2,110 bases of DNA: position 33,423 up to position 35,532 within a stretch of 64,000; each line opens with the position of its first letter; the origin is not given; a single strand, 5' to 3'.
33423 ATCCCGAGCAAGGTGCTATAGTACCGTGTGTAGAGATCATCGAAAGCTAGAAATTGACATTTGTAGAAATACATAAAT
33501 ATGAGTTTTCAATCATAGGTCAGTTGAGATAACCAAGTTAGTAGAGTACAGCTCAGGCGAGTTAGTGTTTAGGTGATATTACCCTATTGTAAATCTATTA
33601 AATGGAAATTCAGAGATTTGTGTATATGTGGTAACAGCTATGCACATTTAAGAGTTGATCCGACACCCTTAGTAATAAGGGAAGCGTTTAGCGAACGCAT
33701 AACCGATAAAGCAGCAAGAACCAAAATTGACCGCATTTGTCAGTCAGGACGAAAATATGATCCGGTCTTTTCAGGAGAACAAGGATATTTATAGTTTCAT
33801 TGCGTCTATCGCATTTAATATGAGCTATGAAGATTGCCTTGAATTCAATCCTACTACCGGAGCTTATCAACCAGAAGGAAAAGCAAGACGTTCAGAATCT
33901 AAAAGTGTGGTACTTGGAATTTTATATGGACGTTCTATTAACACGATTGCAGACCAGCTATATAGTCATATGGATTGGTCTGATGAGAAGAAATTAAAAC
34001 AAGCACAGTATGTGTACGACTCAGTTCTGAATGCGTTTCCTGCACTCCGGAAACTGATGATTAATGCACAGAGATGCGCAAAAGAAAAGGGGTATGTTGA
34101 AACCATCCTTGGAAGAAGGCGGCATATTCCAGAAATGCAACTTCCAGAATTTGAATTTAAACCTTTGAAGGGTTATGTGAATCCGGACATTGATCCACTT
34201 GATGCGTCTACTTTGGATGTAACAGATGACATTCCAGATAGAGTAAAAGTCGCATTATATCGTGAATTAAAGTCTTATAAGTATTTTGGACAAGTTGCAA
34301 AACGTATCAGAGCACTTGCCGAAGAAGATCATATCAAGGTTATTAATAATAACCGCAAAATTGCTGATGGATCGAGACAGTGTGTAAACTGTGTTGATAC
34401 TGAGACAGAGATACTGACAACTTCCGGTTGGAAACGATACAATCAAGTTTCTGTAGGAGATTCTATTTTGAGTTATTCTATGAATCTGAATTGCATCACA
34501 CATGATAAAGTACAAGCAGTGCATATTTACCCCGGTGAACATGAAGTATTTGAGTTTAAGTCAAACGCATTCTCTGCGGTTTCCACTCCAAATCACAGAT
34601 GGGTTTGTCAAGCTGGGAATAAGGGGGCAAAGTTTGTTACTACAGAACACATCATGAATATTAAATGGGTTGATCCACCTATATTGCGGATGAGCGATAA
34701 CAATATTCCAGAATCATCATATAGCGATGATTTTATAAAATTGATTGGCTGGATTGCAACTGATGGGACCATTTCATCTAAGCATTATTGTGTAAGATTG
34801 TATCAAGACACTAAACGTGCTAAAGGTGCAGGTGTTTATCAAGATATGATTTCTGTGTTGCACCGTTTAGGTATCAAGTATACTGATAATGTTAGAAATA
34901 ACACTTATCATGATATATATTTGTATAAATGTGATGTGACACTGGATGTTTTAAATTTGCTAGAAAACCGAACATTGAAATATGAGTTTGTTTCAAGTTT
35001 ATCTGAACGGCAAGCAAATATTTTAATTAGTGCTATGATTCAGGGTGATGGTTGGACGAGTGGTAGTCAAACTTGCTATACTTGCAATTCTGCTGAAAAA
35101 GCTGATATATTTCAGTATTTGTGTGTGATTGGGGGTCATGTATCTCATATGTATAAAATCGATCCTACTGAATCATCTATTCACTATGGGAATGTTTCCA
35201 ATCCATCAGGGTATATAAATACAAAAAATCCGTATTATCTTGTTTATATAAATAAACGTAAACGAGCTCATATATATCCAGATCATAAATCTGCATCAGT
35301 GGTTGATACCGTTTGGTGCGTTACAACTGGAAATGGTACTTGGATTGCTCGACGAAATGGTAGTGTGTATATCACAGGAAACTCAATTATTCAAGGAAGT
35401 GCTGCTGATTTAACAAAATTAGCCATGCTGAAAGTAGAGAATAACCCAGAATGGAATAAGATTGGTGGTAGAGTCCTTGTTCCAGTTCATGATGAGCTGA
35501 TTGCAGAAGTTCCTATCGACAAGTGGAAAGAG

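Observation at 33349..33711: ORF-less group I intron splits DNA polymerase motif A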

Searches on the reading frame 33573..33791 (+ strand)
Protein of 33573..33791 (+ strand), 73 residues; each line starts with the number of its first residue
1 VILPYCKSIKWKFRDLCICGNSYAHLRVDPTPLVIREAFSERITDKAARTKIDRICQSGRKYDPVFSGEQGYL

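Call 54: search_protein_families(library=pfam, proteins=[window:33573-33791:+], max_evalue=0.1)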
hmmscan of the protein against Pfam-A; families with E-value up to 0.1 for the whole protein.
seq(73 aa): 1 family
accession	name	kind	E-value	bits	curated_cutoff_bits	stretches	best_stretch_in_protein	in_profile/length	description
PF02810.21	SEC-C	-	0.011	16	20.4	0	56-62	7-13/19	SEC-C motif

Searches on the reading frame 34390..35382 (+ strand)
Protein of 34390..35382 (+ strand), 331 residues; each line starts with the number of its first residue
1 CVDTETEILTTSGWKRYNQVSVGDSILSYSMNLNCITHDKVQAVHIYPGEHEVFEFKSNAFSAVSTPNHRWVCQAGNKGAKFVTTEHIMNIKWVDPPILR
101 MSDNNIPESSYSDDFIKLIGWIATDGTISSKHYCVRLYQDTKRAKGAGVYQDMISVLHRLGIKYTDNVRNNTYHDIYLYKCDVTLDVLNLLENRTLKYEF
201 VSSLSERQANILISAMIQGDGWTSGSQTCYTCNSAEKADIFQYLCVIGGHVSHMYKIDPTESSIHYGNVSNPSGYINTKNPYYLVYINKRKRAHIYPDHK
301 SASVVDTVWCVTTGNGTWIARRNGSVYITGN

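Call 54: search_protein_families(library=pfam, proteins=[window:34390-35382:+], max_evalue=0.1)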
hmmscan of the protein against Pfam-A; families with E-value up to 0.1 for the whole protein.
seq(331 aa): 1 family
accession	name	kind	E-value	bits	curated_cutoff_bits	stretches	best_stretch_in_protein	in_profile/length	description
PF14528.11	LAGLIDADG_3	-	1.7e-05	25.5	22.5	0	118-182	7-73/82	LAGLIDADG-like domain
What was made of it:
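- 34390..35382 (+): Intein (331 aa, Cys1 .. Gly-Asn | Ser+1, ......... endonuclease domain) inserted at RQCVN|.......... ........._3 at 25.5 bits (call 54).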

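Call 57: search_solved_structures(query=window:34390-35382:+, max_evalue=1)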
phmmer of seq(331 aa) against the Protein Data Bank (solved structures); distinct sequences matched with E-value up to 1: 1.
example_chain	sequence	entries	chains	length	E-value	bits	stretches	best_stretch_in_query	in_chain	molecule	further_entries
6zgq_A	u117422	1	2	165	0.029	16.9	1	6-78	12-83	AceL NrdHF-1-1 Intein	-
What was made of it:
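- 34390..35382 (+): Weak N-terminal match to an intein structure, 6zgq, E = 0.029 (call 57).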
